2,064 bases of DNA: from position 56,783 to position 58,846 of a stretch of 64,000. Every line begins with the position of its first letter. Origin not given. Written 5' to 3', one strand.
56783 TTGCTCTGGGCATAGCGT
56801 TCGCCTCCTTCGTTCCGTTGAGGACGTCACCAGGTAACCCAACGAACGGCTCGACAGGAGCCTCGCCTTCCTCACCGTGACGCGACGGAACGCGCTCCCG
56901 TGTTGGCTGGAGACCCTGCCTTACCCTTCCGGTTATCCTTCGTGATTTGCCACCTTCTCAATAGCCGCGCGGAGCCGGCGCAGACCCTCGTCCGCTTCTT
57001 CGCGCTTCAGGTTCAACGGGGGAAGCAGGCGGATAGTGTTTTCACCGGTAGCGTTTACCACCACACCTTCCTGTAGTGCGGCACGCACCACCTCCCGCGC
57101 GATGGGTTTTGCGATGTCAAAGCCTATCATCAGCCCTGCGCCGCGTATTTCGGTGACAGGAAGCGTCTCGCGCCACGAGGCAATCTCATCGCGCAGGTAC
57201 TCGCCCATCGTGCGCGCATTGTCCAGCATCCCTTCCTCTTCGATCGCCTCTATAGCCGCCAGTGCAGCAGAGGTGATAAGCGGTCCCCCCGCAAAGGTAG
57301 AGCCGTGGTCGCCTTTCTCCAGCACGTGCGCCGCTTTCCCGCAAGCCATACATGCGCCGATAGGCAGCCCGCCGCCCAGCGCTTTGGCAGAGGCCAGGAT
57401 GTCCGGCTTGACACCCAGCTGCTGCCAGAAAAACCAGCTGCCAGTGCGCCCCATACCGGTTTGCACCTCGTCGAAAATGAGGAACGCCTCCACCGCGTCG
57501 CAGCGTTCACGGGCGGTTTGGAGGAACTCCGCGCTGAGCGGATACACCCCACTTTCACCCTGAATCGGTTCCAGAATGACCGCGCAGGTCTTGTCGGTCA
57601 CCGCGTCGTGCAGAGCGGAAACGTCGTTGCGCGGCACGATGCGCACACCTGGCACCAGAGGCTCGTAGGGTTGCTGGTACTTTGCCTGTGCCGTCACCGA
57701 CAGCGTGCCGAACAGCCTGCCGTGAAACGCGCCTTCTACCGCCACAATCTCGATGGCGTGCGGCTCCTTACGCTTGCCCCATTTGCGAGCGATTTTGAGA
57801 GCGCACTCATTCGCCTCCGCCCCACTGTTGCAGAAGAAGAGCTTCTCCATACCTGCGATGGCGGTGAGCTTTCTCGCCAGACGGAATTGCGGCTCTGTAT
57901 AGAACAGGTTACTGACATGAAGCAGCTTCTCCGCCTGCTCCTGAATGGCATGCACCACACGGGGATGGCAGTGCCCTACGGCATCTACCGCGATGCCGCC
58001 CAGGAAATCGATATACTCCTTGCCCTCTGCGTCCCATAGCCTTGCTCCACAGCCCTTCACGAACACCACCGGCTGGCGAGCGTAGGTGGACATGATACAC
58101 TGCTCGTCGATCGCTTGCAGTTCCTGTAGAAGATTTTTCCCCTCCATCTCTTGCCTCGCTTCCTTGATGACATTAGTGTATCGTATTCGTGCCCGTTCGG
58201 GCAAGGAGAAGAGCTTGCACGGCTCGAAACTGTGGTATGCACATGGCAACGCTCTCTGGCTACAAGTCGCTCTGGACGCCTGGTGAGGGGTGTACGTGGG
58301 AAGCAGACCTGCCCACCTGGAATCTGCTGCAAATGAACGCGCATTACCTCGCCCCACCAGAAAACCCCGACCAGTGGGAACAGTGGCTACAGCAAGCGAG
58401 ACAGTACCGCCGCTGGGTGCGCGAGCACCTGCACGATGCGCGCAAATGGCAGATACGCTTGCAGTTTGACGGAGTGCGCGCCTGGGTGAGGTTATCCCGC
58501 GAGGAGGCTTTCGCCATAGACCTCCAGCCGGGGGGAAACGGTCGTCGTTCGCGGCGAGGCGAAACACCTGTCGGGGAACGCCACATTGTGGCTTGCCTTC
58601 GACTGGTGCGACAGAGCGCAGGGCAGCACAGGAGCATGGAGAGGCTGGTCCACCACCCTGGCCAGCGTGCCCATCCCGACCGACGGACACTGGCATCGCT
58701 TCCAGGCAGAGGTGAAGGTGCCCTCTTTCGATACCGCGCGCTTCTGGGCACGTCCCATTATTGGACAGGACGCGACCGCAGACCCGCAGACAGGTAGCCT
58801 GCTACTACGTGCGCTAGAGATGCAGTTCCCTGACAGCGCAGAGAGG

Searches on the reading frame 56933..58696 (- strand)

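Call 55: search_protein_families(library=pfam, proteins=[window:56933-58696:-], max_evalue=0.0001)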
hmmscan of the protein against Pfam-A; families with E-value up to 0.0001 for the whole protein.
window:56933-58696:- (587 aa): 1 family
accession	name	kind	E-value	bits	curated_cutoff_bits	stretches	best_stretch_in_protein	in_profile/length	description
PF00202.27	Aminotran_3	-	1.5e-117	393.1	30.5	1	208-579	9-403/403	Aminotransferase class-III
